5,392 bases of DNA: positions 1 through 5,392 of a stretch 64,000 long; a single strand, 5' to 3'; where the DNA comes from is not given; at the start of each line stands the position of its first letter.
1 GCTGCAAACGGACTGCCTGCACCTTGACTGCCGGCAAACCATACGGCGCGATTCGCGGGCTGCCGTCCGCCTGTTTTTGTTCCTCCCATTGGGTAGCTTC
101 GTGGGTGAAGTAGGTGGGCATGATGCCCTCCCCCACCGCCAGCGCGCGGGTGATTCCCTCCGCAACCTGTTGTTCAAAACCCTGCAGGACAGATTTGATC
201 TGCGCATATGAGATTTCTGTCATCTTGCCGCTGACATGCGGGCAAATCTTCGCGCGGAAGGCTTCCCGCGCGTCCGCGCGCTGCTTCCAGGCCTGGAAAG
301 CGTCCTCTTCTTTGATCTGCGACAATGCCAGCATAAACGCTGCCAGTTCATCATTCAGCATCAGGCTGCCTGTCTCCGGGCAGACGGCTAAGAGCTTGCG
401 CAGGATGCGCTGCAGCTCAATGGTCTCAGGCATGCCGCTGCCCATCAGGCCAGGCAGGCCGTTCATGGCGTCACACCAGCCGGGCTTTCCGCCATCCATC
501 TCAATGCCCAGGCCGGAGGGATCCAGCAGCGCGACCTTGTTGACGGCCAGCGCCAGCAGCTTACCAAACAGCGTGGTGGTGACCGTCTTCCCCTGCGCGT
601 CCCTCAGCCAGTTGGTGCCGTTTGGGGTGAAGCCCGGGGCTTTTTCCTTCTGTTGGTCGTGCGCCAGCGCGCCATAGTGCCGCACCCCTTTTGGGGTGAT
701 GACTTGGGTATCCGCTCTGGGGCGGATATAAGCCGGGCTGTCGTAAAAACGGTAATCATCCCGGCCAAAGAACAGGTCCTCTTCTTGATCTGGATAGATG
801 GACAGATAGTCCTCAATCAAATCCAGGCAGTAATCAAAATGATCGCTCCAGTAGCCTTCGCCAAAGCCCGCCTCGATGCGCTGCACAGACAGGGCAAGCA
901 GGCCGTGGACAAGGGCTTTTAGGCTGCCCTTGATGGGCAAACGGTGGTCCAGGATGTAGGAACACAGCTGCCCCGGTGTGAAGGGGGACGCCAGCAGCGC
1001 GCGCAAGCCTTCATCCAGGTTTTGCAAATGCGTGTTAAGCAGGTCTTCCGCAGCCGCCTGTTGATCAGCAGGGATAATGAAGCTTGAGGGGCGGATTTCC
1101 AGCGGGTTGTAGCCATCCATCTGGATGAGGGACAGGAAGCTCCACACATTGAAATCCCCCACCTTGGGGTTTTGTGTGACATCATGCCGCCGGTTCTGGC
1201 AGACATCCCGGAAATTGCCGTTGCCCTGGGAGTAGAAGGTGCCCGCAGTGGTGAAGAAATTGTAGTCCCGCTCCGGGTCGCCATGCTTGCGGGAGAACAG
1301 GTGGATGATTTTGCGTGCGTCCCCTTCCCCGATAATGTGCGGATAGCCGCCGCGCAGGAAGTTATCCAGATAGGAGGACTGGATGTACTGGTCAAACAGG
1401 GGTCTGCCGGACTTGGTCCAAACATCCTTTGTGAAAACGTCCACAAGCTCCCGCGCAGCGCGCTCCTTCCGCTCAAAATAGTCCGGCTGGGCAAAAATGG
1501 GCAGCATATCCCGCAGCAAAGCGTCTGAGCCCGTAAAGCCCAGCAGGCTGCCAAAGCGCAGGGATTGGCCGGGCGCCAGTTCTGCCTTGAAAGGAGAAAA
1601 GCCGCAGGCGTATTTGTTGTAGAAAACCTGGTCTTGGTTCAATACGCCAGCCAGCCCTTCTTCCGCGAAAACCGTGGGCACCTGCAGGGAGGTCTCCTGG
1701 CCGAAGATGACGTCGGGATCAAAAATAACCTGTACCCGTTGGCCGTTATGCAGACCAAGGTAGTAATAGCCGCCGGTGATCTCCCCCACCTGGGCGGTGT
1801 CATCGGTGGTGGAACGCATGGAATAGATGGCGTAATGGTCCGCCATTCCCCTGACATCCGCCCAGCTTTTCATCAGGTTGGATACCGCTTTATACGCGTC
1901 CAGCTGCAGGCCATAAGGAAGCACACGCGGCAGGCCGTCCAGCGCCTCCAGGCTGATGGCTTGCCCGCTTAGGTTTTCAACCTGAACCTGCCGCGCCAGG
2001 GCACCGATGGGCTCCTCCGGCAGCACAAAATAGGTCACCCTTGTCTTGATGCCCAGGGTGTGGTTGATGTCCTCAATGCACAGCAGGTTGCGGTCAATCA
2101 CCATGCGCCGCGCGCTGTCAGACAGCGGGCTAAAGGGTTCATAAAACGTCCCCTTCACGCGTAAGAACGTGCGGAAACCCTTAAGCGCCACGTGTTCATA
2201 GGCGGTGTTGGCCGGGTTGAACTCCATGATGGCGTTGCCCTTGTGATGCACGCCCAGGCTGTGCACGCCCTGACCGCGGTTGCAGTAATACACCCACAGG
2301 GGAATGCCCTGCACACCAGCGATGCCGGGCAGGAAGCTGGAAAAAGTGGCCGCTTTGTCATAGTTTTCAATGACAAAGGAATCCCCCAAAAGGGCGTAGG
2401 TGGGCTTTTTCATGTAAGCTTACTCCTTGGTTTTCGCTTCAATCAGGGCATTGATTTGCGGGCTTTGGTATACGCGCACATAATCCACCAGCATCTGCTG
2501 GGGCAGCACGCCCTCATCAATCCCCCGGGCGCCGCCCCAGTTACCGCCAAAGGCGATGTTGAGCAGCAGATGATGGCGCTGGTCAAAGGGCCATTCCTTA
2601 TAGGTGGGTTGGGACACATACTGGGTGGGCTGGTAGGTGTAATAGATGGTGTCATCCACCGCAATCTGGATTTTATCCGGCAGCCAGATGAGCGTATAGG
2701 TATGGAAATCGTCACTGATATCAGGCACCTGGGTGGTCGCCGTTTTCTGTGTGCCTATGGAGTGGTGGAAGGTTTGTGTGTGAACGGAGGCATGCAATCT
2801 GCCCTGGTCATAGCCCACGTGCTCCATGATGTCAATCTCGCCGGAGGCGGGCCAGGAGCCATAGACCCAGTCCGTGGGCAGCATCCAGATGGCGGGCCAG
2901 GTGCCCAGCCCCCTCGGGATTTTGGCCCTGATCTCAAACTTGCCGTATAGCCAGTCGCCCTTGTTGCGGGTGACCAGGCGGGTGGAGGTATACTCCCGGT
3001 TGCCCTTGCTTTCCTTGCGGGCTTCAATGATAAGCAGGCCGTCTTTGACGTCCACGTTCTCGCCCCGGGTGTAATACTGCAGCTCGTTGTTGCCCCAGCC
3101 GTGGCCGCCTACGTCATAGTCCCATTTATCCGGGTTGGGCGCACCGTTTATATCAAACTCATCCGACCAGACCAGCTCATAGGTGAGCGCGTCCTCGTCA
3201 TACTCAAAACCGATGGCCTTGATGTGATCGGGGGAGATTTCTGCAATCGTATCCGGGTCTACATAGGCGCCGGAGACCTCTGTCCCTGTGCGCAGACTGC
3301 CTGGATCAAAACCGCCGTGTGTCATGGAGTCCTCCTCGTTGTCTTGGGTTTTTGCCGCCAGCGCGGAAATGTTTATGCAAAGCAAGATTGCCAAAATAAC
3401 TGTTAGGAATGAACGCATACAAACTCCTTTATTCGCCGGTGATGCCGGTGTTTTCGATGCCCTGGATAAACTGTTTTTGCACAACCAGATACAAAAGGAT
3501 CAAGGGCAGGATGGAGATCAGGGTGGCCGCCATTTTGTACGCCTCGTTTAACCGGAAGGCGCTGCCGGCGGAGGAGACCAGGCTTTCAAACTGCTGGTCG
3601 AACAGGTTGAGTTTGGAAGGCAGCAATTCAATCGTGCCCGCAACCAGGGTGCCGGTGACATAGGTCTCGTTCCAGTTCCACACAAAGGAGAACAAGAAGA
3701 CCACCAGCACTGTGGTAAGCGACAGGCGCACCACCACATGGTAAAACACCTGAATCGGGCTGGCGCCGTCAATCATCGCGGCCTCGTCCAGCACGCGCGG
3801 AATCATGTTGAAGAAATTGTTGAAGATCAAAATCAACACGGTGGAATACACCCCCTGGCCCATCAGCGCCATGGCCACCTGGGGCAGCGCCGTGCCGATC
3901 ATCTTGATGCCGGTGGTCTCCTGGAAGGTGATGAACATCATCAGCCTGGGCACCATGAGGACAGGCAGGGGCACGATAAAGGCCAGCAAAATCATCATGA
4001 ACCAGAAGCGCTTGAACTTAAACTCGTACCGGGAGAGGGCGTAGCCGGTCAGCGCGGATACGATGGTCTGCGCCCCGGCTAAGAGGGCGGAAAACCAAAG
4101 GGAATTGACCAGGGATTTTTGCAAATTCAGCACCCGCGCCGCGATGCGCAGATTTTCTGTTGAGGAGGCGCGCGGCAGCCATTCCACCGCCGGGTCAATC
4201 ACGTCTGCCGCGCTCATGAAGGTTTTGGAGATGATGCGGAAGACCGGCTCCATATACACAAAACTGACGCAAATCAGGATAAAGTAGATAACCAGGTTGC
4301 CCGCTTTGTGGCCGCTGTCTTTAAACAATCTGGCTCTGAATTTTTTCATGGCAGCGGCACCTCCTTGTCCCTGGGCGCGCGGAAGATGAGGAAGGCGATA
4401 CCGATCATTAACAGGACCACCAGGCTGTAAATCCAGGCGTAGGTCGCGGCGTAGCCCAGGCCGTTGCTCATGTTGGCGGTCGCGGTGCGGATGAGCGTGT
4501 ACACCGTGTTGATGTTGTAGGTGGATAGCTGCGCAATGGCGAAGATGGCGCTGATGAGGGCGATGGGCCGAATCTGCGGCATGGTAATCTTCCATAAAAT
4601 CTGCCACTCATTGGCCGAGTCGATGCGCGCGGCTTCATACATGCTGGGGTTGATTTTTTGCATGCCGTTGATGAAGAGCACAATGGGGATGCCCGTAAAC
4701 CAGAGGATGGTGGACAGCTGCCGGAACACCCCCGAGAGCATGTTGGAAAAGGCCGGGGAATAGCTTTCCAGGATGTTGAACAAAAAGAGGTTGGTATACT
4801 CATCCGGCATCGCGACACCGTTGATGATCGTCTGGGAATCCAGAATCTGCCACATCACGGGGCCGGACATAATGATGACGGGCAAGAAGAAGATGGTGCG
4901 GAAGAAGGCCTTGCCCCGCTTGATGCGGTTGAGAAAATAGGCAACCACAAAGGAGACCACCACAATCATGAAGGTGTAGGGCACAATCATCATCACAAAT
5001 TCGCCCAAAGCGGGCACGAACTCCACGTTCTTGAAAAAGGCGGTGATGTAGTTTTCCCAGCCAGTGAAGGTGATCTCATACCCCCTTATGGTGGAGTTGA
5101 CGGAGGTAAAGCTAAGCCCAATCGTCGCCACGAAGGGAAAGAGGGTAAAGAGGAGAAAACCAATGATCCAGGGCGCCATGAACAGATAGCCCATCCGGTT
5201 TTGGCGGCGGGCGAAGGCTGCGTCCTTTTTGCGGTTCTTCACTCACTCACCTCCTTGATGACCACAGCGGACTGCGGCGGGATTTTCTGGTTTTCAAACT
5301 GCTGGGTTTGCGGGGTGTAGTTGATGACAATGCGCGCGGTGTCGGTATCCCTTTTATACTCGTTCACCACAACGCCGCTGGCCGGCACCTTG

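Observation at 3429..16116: Nested double ABC importer: an uncharacterised five-gene cassette sits between an SBP gene and a second permease pair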

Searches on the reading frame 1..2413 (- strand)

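Call 6: search_protein_families(library=pfam, proteins=[window:1-2413:-], max_evalue=0.01)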
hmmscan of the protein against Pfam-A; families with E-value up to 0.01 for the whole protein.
window:1-2413:- (804 aa): 0 families

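Call 7: search_protein_families(library=ncbifam, proteins=[window:1-2413:-], max_evalue=0.01)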
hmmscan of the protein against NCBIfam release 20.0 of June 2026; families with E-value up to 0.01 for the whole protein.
window:1-2413:- (804 aa): 1 family
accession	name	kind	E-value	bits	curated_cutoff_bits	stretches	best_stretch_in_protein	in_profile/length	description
NF058639.1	GH149_beta_1_3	equivalog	2.5e-27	95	1150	3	14-211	19-217/1134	1,3-beta-D-glucan phosphorylase, GH149 family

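Call 8: search_solved_structures(query=window:1-2413:-, max_evalue=0.01)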
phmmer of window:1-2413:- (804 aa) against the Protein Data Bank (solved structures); distinct sequences matched with E-value up to 0.01: 3.
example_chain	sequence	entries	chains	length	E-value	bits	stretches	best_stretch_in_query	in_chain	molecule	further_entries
9qqk_A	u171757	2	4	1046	7.2e-176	589.9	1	11-794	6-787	gh161 phosphorylase | GH161A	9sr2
9h8v_A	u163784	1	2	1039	7.7e-176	589.8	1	12-794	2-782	Cellobiose phosphorylase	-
6hq6_A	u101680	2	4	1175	4.1e-12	48.3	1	372-445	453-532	Bacterial beta-1,3-oligosaccharide phosphorylase | Beta-1,3-oligosaccharide phosphorylase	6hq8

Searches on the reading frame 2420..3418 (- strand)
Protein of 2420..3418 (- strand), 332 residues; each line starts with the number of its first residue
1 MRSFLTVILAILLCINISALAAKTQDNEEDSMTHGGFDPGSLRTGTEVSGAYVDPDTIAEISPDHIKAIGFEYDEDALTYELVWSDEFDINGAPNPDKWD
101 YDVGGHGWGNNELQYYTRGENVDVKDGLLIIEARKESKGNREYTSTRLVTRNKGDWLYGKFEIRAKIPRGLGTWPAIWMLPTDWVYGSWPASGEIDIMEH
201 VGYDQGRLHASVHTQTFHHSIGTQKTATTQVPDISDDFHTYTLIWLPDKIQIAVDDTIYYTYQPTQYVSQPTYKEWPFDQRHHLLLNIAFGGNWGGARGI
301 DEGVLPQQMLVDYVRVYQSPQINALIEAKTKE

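Call 6: search_protein_families(library=pfam, proteins=[window:2420-3418:-], max_evalue=0.01)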
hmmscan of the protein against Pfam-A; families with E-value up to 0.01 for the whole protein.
window:2420-3418:- (332 aa): 2 families
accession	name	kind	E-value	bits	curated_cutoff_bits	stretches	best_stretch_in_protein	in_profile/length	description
PF00722.28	Glyco_hydro_16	-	8.6e-25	87.6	22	1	112-299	4-167/175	Glycosyl hydrolases family 16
PF03935.22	SKN1_KRE6_Sbg1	-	1.1e-12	47.6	30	1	32-180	77-222/501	Beta-glucan synthesis-associated protein SKN1/KRE6/Sbg1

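Call 7: search_protein_families(library=ncbifam, proteins=[window:2420-3418:-], max_evalue=0.01)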
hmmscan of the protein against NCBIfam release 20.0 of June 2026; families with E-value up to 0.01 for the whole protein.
window:2420-3418:- (332 aa): 4 families
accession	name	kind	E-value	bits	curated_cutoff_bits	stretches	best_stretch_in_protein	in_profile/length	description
NF052454.1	BtaGlycanEglC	equivalog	1.1e-26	93.8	700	1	98-318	243-457/459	endo-1,3-1,4-beta-glycanase EglC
NF052392.1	BetGlycExoK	equivalog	1.2e-08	34.8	350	1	105-260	50-196/261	endo-1,3-1,4-beta-glycanase ExoK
NF047856.1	BGlucanaseBglS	equivalog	3.9e-08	33.1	300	1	105-262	42-191/237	beta-glucanase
NF041449.1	K_carrageenase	equivalog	5.1e-07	29.2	350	1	77-180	21-120/283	kappa-carrageenase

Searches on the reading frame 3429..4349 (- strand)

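Call 6: search_protein_families(library=pfam, proteins=[window:3429-4349:-], max_evalue=0.01)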
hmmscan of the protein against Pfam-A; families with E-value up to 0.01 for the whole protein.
window:3429-4349:- (306 aa): 1 family
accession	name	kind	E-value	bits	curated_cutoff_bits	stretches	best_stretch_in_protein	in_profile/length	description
PF00528.27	BPD_transp_1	-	1.2e-13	51.7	26.4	1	100-298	7-182/184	Binding-protein-dependent transport system inner membrane component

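Call 7: search_protein_families(library=ncbifam, proteins=[window:3429-4349:-], max_evalue=0.01)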
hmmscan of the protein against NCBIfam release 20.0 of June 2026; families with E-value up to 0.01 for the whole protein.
window:3429-4349:- (306 aa): 10 families
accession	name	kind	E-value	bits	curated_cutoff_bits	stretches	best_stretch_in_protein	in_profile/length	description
NF008210.0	PRK10973.1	equivalog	8.9e-20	71.5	297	1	22-299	13-277/281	sn-glycerol-3-phosphate ABC transporter permease UgpE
NF040932.1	ABC_arch_GlcU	equivalog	6.4e-17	62.1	340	1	20-303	4-269/272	glucose ABC transporter permease GlcU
NF008231.0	PRK10998.1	equivalog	3.3e-13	49.9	261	1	77-304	82-295/296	maltose ABC transporter permease MalG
NF007047.0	PRK09500.1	equivalog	1.6e-08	34.4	326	1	23-247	10-218/257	spermidine/putrescine ABC transporter permease PotC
NF008232.0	PRK10999.1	equivalog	8.3e-05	21.5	392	1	174-240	392-458/520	maltose ABC transporter permease MalF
NF040839.1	tungstate_WtpB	equivalog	0.00017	21.3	340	1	77-224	39-192/251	tungstate ABC transporter permease WtpB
NF007852.0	PRK10561.1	equivalog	0.00039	20.3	335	1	79-230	71-231/295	sn-glycerol-3-phosphate ABC transporter permease UgpA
TIGR01581.1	Mo_ABC_porter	hypoth_equivalog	0.00089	18.8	210.3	1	77-223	20-169/225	ABC transporter permease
TIGR02141.1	modB_ABC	equivalog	0.0076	15.9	182.6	0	95-240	15-162/208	molybdate ABC transporter permease subunit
NF006939.0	PRK09421.1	equivalog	0.0093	15.4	262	0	83-237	15-173/230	molybdate ABC transporter permease subunit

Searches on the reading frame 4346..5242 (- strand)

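Call 6: search_protein_families(library=pfam, proteins=[window:4346-5242:-], max_evalue=0.01)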
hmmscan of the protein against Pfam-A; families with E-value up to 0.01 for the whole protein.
window:4346-5242:- (298 aa): 1 family
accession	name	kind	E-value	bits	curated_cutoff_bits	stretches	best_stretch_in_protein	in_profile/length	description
PF00528.27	BPD_transp_1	-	1.4e-08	35.2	26.4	1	99-286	3-174/184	Binding-protein-dependent transport system inner membrane component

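Call 7: search_protein_families(library=ncbifam, proteins=[window:4346-5242:-], max_evalue=0.01)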
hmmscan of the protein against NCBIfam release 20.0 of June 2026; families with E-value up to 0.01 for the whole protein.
window:4346-5242:- (298 aa): 9 families
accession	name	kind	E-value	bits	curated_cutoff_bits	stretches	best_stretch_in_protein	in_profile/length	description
NF008232.0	PRK10999.1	equivalog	1.4e-05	24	392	1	18-51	67-100/520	maltose ABC transporter permease MalF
NF040931.1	ABC_arch_GlcT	equivalog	1.9e-05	24.4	360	1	31-257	10-227/278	glucose ABC transporter permease GlcT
TIGR01581.1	Mo_ABC_porter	hypoth_equivalog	0.00012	21.7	210.3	1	190-237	122-169/225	ABC transporter permease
NF011624.0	PRK15050.1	equivalog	0.00023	20.4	247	1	6-233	12-223/297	2-aminoethylphosphonate ABC transporter permease subunit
NF040932.1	ABC_arch_GlcU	equivalog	0.00076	19.2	340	1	74-272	57-235/272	glucose ABC transporter permease GlcU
TIGR03416.1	ABC_choXWV_perm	equivalog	0.0017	17.9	363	1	176-227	155-206/267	choline ABC transporter permease subunit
TIGR00969.1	3a0106s02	subfamily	0.0022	17.5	240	1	71-231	55-203/272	sulfate ABC transporter permease subunit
NF006939.0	PRK09421.1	equivalog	0.0026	17.2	262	0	194-238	116-160/230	molybdate ABC transporter permease subunit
TIGR02141.1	modB_ABC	equivalog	0.0033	17.1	182.6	1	183-236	90-145/208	molybdate ABC transporter permease subunit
